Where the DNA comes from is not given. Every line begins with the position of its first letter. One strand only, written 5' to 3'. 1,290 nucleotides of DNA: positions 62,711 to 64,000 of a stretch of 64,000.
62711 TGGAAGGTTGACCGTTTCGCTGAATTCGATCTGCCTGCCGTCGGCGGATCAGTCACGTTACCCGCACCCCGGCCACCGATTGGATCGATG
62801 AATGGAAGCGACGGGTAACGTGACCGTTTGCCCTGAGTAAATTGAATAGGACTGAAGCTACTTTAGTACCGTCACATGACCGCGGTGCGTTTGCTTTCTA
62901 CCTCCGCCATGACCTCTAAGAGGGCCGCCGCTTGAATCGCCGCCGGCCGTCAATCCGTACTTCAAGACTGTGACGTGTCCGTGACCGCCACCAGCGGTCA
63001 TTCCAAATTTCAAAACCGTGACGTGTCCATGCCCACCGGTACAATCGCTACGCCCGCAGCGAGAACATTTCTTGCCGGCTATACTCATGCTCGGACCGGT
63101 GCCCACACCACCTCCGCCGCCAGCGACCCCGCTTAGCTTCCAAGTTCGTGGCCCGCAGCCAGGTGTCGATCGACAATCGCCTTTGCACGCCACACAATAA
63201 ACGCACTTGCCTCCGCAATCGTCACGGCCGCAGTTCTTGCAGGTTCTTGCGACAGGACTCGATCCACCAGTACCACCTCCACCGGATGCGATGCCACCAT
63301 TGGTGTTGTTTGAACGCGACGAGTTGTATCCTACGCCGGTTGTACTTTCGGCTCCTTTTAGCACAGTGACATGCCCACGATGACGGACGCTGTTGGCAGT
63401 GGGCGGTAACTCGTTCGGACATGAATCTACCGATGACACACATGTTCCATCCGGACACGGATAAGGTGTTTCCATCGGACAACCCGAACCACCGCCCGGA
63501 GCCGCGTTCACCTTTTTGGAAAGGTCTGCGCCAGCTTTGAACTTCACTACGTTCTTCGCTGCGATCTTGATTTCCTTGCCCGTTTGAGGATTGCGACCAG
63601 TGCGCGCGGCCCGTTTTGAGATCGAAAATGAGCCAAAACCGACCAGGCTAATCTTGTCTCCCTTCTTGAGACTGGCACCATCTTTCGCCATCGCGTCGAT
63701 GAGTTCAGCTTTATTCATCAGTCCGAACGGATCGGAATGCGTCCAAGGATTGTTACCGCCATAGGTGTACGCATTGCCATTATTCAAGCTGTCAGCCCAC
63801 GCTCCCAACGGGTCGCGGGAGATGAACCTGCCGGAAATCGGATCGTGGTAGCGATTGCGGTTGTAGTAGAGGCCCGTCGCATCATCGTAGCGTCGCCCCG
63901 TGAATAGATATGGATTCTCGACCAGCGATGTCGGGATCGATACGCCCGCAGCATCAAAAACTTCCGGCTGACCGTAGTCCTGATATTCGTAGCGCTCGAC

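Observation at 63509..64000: Rhs core ends in DPFGL and is followed at once by a truncated HU-type DNA-binding domain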

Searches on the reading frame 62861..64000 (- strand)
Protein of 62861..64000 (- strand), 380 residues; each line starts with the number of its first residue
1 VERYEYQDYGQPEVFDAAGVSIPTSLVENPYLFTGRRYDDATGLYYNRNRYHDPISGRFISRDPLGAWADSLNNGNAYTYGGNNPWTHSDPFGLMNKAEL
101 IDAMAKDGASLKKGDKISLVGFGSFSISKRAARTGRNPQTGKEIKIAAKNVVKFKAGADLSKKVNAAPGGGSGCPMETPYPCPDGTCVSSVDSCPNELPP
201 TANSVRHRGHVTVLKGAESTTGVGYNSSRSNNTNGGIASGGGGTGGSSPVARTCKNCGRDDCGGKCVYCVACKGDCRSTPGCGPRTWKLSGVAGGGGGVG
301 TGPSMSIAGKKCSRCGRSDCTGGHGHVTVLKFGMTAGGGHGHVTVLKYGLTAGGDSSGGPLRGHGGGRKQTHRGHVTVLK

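Call 4: search_protein_families(library=pfam, proteins=[window:62861-64000:-], max_evalue=1)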
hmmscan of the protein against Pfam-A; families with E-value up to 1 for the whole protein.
window:62861-64000:- (380 aa): 3 families
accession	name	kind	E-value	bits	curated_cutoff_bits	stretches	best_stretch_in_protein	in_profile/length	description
PF00216.26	Bac_DNA_binding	-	9.5e-21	74.3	22.4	1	110-165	35-90/90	Bacterial DNA-binding protein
PF18291.6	HU-HIG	-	0.047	14.2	26.2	1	109-165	65-119/125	HU domain fused to wHTH, Ig, or Glycine-rich motif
PF17780.6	OCRE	-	0.12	12.9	24.7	1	37-61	6-32/52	OCRE domain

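Call 5: search_protein_families(library=ncbifam, proteins=[window:62861-64000:-], max_evalue=1)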
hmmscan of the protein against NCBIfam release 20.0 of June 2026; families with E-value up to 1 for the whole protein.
window:62861-64000:- (380 aa): 9 families
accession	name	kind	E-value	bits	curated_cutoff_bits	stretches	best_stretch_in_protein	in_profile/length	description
NF007945.0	PRK10664.1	equivalog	7.8e-20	71.2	157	1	105-165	30-90/90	nucleoid-associated protein HU-beta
NF008023.0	PRK10753.1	equivalog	1.3e-19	70.3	162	1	97-162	22-87/90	nucleoid-associated protein HU-alpha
TIGR03696.1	Rhs_assc_core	domain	5.6e-18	65.2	32.5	1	6-94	1-76/76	RHS repeat-associated core domain-containing protein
NF001222.0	PRK00199.1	equivalog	6.8e-18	64.7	115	1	99-166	28-92/95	integration host factor subunit beta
NF001401.0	PRK00285.1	equivalog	5e-17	61.9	111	1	108-166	38-96/103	integration host factor subunit alpha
TIGR00988.1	hip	equivalog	8e-17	61.4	119.95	1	109-166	35-92/94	integration host factor subunit beta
TIGR00987.1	himA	equivalog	8.9e-13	48.5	120.25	1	100-167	25-93/96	integration host factor subunit alpha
NF041261.1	RHS_core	equivalog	6.4e-11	40.8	2000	1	27-94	1199-1261/1261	RHS element core protein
NF047480.1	Lepto_Lp29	subfamily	0.24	11.3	75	1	106-158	25-76/212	Lp29 family lipoprotein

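Call 6: find_homologous_proteins(query=window:62861-64000:-)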
Query window:62861-64000:- (380 aa): 470 proteins with E <= 0.001 among 8000 candidates; the best 120 are listed.
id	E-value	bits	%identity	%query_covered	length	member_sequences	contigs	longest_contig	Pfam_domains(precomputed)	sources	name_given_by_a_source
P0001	1.3e-41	161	53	42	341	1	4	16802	PF00009.34,PF05954.18,PF00216.27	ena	-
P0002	1.7e-40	158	84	15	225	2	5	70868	PF18291.7,PF18175.7,PF00216.27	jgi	jgi:nucleoid DNA-binding protein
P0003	8.8e-39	152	52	20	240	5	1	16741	PF18291.7,PF18175.7,PF00216.27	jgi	-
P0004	7.5e-38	149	80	15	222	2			PF18291.7,PF00216.27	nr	nr:HU family DNA-binding protein [Halorubellus salinus]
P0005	6.6e-37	146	75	15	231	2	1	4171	PF18291.7,PF00216.27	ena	-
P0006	2.1e-36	144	73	15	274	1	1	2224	PF18291.7,PF18175.7,PF00216.27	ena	-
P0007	1.1e-35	142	89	15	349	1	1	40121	PF18291.7,PF18175.7,PF00216.27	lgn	-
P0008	5.2e-35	140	52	20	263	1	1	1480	PF18291.7,PF18175.7,PF00216.27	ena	-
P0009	6.9e-35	139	48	20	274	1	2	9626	PF18291.7,PF18289.7,PF00216.27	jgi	jgi:nucleoid DNA-binding protein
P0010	8.9e-35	139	56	32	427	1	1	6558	-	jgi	jgi:RHS repeat-associated protein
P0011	1.5e-34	138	70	17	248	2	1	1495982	PF18291.7,PF00216.27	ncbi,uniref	ncbi:HU family DNA-binding protein [Halorubellus litoreus]|uniref:HU family DNA-binding protein n=1 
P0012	3.7e-34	137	81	15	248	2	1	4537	PF18291.7,PF00216.27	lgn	-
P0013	5.2e-34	136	51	20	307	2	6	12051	PF18291.7,PF14908.12,PF18175.7,PF00216.27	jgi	jgi:DNA-binding protein HU-beta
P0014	7.5e-34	136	47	20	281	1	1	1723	PF18291.7,PF18289.7,PF14908.12,PF18175.7,PF00216.27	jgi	jgi:nucleoid DNA-binding protein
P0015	3.2e-33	134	86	15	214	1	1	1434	PF18291.7,PF18175.7,PF00216.27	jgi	jgi:nucleoid DNA-binding protein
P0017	1.2e-32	132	88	15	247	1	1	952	PF18291.7,PF18175.7,PF00216.27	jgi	jgi:nucleoid DNA-binding protein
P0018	1.1e-31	129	58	16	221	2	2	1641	PF18291.7,PF00216.27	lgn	-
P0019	1.8e-31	128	65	20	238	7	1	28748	PF18291.7,PF00216.27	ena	-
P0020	2.1e-31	128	86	15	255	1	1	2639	PF18291.7,PF18175.7,PF00216.27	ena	-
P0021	4.0e-31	127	66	21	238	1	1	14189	PF18291.7,PF00216.27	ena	-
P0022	4.5e-31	127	86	15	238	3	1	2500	PF18291.7,PF18175.7,PF00216.27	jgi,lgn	-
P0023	2.1e-30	125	49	20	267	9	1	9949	PF18291.7,PF18175.7,PF00216.27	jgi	jgi:nucleoid DNA-binding protein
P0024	3.7e-30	124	72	15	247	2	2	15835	PF18291.7,PF00216.27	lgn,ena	-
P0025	4.1e-30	124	71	17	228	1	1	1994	PF18291.7,PF00216.27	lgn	-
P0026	5.5e-29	120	58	20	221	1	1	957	PF18291.7,PF00216.27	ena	-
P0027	6.6e-29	120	82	15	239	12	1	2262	PF18291.7,PF00216.27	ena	-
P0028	6.7e-29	120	67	17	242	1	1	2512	PF18291.7,PF18289.7,PF14908.12,PF18175.7,PF00216.27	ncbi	-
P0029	7.7e-29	119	86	15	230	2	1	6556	PF18291.7,PF18175.7,PF00216.27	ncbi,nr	nr:HU family DNA-binding protein [Halobellus rarus]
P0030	8.1e-29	119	64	17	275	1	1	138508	PF18291.7,PF00216.27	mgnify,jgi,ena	mgnify:CR=1 FL=1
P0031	1.0e-28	119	86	15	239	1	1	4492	PF18291.7,PF18175.7,PF00216.27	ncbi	-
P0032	1.1e-28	119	62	14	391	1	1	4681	PF18291.7,PF00216.27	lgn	-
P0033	1.4e-28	119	88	15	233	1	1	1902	PF18291.7,PF00216.27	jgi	jgi:nucleoid DNA-binding protein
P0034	1.5e-28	119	81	15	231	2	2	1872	PF18291.7,PF00216.27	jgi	-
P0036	2.3e-28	118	71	14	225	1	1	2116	PF18291.7,PF00216.27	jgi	jgi:nucleoid DNA-binding protein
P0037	3.5e-28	117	75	14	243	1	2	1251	PF18291.7,PF18175.7,PF00216.27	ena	-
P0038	4.4e-28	117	70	17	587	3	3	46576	PF18291.7,PF00216.27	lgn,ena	-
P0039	4.5e-28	117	84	15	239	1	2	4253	PF18291.7,PF00216.27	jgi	jgi:DNA-binding protein HU-beta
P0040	5.4e-28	117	45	44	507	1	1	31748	PF25023.2,PF00216.27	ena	-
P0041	8.6e-28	116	79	17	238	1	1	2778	PF18291.7,PF18175.7,PF00216.27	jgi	jgi:nucleoid DNA-binding protein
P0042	1.2e-27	116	70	15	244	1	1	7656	PF18291.7,PF00216.27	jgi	jgi:DNA-binding protein HU-beta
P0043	2.1e-27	115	81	15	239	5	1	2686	PF18291.7,PF00216.27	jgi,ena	-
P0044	2.8e-27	114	76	17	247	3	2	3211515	PF18291.7,PF00216.27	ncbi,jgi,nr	nr:HU family DNA-binding protein [Halorubrum sp. LN27]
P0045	3.1e-27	114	81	15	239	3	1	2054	PF18291.7,PF00216.27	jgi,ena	jgi:nucleoid DNA-binding protein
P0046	3.5e-27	114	79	15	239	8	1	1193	PF18291.7,PF00216.27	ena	-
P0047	3.5e-27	114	68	17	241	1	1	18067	PF18291.7,PF18175.7,PF00216.27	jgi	jgi:DNA-binding protein HU-beta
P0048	3.6e-27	114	77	13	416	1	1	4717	PF18291.7,PF18175.7,PF00216.27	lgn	-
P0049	3.7e-27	114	87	12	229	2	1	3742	PF18291.7,PF18175.7,PF00216.27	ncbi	ncbi:MAG: HU family DNA-binding protein, partial [Halapricum sp.]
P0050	4.5e-27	114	75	15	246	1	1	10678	PF18291.7,PF00216.27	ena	-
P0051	5.2e-27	113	63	20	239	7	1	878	PF18291.7,PF00216.27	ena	-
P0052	5.2e-27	113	79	15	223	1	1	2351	PF18291.7,PF18289.7,PF14908.12,PF18175.7,PF00216.27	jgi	jgi:nucleoid DNA-binding protein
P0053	6.1e-27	113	75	15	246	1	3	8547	PF18291.7,PF18175.7,PF00216.27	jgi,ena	-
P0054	6.1e-27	113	75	15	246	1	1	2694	PF18291.7,PF00216.27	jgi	-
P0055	6.6e-27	113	68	17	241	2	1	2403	PF18291.7,PF18175.7,PF00216.27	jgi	jgi:nucleoid DNA-binding protein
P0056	6.9e-27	113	79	15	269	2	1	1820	PF18291.7,PF18289.7,PF18175.7,PF00216.27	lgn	-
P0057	7.9e-27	113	86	15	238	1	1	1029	PF18291.7,PF18175.7,PF00216.27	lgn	-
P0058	9.8e-27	113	84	15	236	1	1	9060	PF18291.7,PF10399.15,PF00216.27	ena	-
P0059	1.5e-26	112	77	15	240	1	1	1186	PF18291.7,PF00216.27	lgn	-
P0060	1.6e-26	112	62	15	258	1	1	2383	PF18291.7,PF00216.27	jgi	jgi:nucleoid DNA-binding protein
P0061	1.7e-26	112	57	23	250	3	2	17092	PF00216.27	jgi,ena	jgi:nucleoid DNA-binding protein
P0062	1.9e-26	112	85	13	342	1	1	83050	PF18291.7,PF00216.27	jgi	-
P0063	2.4e-26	111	55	17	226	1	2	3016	PF18291.7,PF14908.12,PF18175.7,PF00216.27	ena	-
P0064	2.4e-26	111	84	15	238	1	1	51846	PF18291.7,PF18175.7,PF00216.27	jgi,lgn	-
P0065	2.5e-26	111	84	15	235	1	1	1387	PF18291.7,PF18175.7,PF00216.27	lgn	-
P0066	3.1e-26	111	58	23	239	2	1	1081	PF18291.7,PF14908.12,PF00216.27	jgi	-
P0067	3.7e-26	111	76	17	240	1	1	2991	PF18291.7,PF00216.27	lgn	-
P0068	4.6e-26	110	74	14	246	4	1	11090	PF18291.7,PF00216.27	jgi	jgi:DNA-binding protein HU-beta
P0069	1.4e-25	109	76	15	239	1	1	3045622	PF18291.7,PF18289.7,PF18175.7,PF00216.27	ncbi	-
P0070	1.4e-25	109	79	15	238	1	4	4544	PF18291.7,PF00216.27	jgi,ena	jgi:nucleoid DNA-binding protein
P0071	1.7e-25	108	58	15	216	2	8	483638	PF18291.7,PF18175.7,PF00216.27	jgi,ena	-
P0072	1.8e-25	108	79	15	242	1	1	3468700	PF18291.7,PF00216.27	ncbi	-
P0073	1.9e-25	108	81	15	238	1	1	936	PF18291.7,PF00216.27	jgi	-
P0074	2.6e-25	108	68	15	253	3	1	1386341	PF18291.7,PF00216.27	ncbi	-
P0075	2.8e-25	108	80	14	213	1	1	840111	PF18291.7,PF18289.7,PF18175.7,PF00216.27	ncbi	-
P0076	2.9e-25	108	76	15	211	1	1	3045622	PF18291.7,PF18289.7,PF18175.7,PF00216.27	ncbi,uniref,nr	ncbi:HU family DNA-binding protein [Halorubrum aethiopicum]|uniref:HU family DNA-binding protein n=1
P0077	3.5e-25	107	75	15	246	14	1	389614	PF18291.7,PF00216.27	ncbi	-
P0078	3.8e-25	107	68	15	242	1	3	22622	PF18291.7,PF00216.27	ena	-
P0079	4.1e-25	107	73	15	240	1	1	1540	PF18291.7,PF00216.27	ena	-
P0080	5.7e-25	107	73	15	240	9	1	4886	PF18291.7,PF00216.27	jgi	jgi:nucleoid DNA-binding protein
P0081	6.6e-25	106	75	15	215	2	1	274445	PF18291.7,PF00216.27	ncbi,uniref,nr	ncbi:HU family DNA-binding protein [Halorubrum lipolyticum]|uniref:HU family DNA-binding protein n=1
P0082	6.6e-25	106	67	17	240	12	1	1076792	PF18291.7,PF00216.27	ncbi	-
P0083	6.9e-25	106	73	15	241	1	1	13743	PF18291.7,PF18175.7,PF00216.27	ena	-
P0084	7.4e-25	106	55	23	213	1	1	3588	PF00216.27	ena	-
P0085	9.8e-25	106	82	13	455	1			PF18291.7,PF00216.27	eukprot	eukprot:m.55304 g.55304 ORF g.55304 m.55304 type:complete len:456 (-) comp22050_c0_seq1:134-1501(-)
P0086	1.0e-24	106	70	15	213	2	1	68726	PF18291.7,PF00216.27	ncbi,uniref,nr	ncbi:HU family DNA-binding protein [Halalkalirubrum salinum]|uniref:HU family DNA-binding protein n=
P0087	1.0e-24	106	74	15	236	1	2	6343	PF18291.7,PF00216.27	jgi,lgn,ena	-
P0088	1.1e-24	106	73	15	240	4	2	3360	PF18291.7,PF18175.7,PF00216.27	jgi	jgi:DNA-binding protein HU-beta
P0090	1.3e-24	105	53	23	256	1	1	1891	PF00216.27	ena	-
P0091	1.7e-24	105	70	17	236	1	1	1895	PF18291.7,PF10399.15,PF18175.7,PF00216.27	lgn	-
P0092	1.7e-24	105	70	17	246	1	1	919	PF18291.7,PF00216.27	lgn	-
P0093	1.8e-24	105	70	15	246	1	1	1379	PF18291.7,PF00216.27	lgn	-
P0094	1.8e-24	105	76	14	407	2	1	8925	PF18291.7,PF00216.27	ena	-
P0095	2.0e-24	105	73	15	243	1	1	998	PF18291.7,PF10399.15,PF00216.27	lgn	-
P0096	2.1e-24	105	71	15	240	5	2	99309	PF18291.7,PF00216.27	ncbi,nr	ncbi:HU family DNA-binding protein [Halorubrum sp. SS5]|nr:HU family DNA-binding protein [Halorubrum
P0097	2.1e-24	105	73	15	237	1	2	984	PF18291.7,PF00216.27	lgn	-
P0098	2.9e-24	104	73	15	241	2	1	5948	PF18291.7,PF18175.7,PF00216.27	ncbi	-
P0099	3.0e-24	104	77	15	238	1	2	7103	PF18291.7,PF18175.7,PF00216.27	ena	-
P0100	3.4e-24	104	68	15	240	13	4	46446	PF18291.7,PF00216.27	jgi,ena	-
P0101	3.6e-24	104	70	15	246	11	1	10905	PF18291.7,PF00216.27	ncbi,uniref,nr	ncbi:HU family DNA-binding protein [Halorubrum sp. Eb13]|uniref:HU family DNA-binding protein n=1 Ta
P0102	3.8e-24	104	75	15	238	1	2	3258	PF18291.7,PF00216.27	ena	-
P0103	5.5e-24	103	65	15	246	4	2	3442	PF18291.7,PF00216.27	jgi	jgi:nucleoid DNA-binding protein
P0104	5.8e-24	103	88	15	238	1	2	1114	PF18291.7,PF00216.27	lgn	-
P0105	6.7e-24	103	79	15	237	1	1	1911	PF18291.7,PF00216.27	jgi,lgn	-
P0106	8.4e-24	103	70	15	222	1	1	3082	PF18291.7,PF00216.27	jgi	jgi:nucleoid DNA-binding protein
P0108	9.2e-24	103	84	15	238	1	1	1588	PF18291.7,PF18289.7,PF14908.12,PF18175.7,PF00216.27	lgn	-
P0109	9.7e-24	103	91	14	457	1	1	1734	PF18291.7,PF18175.7,PF00216.27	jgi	-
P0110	1.2e-23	102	70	15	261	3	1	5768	PF18291.7,PF18175.7,PF00216.27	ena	-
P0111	1.9e-23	102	64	17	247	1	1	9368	PF18291.7,PF00216.27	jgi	jgi:nucleoid DNA-binding protein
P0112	1.9e-23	102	88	15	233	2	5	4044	PF18291.7,PF18175.7,PF00216.27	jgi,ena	jgi:nucleoid DNA-binding protein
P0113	2.0e-23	102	88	15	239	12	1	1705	PF18291.7,PF18175.7,PF00216.27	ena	-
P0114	2.1e-23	102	73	15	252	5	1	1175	PF18291.7,PF18175.7,PF00216.27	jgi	jgi:DNA-binding protein HU-beta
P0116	3.2e-23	101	66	22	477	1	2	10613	PF18291.7,PF00216.27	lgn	-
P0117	3.3e-23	101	64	17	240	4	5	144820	PF18291.7,PF00216.27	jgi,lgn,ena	-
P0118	3.6e-23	101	75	15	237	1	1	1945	PF18291.7,PF18175.7,PF00216.27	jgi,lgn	-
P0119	3.8e-23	101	70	15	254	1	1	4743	PF18291.7,PF00216.27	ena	-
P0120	4.1e-23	101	68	15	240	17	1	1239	PF18291.7,PF00216.27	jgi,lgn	-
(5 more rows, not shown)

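Call 10: find_encoding_contigs(protein=P0040, flank=10000, max_places=3)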
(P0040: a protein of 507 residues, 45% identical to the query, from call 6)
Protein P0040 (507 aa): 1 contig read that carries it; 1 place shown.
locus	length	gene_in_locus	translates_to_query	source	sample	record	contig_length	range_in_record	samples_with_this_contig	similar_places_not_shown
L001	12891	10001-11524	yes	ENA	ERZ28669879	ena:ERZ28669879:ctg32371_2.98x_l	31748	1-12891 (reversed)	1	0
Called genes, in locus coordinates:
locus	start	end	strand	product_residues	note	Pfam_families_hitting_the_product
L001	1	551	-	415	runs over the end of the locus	PF00884:Sulfatase, PF01663:Phosphodiest, PF02995:DUF229 (weak), PF16347:SGSH_C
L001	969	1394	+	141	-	PF01797:Y1_Tnp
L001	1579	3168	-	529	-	PF20434:BD-FAE, PF01738:DLH (weak), PF07859:Abhydrolase_3, PF00326:Peptidase_S9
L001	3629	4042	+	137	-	-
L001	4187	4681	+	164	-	PF13384:HTH_23 (weak), PF13518:HTH_28, PF13551:HTH_29, PF13565:HTH_32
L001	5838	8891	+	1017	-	PF20148:DUF6531, PF05593:RHS_repeat (weak)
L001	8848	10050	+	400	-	PF25023:TEN_YD-shell (faint), PF05593:RHS_repeat (weak)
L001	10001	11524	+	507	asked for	PF25023:TEN_YD-shell (weak), PF00216:Bac_DNA_binding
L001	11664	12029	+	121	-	-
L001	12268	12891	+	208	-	?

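Call 11: find_encoding_contigs(protein=P0001, flank=10000, max_places=4)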
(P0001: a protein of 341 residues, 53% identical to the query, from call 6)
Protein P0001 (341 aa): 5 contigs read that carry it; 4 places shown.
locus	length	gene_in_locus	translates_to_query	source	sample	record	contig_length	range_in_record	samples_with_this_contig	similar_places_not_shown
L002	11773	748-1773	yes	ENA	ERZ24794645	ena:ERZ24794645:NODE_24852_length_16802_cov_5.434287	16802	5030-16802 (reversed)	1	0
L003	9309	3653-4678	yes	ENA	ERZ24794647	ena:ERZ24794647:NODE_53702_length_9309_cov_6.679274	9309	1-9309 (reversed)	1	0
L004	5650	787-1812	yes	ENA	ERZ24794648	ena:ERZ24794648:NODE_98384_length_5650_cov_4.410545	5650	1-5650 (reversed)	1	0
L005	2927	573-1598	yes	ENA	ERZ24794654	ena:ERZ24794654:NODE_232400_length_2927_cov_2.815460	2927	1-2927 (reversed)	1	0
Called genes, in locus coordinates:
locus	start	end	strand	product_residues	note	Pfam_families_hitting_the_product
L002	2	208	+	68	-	?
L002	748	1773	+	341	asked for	PF00009:GTP_EFTU, PF00216:Bac_DNA_binding, PF05954:Phage_GPD (weak)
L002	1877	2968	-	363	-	PF02492:cobW (weak), PF03205:MobB, PF12804:NTP_transf_3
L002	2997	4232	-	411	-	PF16983:MFS_MOT1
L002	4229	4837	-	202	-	PF02613:Nitrate_red_del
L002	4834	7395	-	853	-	PF04879:Molybdop_Fe4S4, PF00384:Molybdopterin, PF01568:Molydop_binding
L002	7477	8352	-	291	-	PF10518:TAT_signal (weak), PF25160:LdpA_Fe-S-bd (faint), PF12797:Fer4_2 (faint), PF13247:Fer4_11, PF12838:Fer4_7 (weak), PF13187:Fer4_9 (weak), PF00037:Fer4 (weak), PF13247:Fer4_11 (weak), +2 more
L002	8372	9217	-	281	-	PF03916:NrfD, PF14589:NrfD_2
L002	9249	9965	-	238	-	-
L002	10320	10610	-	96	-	-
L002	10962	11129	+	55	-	-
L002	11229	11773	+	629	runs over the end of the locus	PF13237:Fer4_10 (faint), PF14691:Fer4_20, PF14697:Fer4_21 (faint), PF07992:Pyr_redox_2, PF13450:NAD_binding_8 (weak), PF13738:Pyr_redox_3 (faint), PF12838:Fer4_7, PF00037:Fer4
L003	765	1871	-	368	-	PF00149:Metallophos, PF12850:Metallophos_2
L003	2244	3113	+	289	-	PF00753:Lactamase_B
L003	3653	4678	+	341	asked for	PF00009:GTP_EFTU, PF00216:Bac_DNA_binding, PF05954:Phage_GPD (weak)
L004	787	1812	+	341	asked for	PF00009:GTP_EFTU, PF00216:Bac_DNA_binding, PF05954:Phage_GPD (weak)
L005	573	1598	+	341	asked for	PF00009:GTP_EFTU, PF00216:Bac_DNA_binding, PF05954:Phage_GPD (weak)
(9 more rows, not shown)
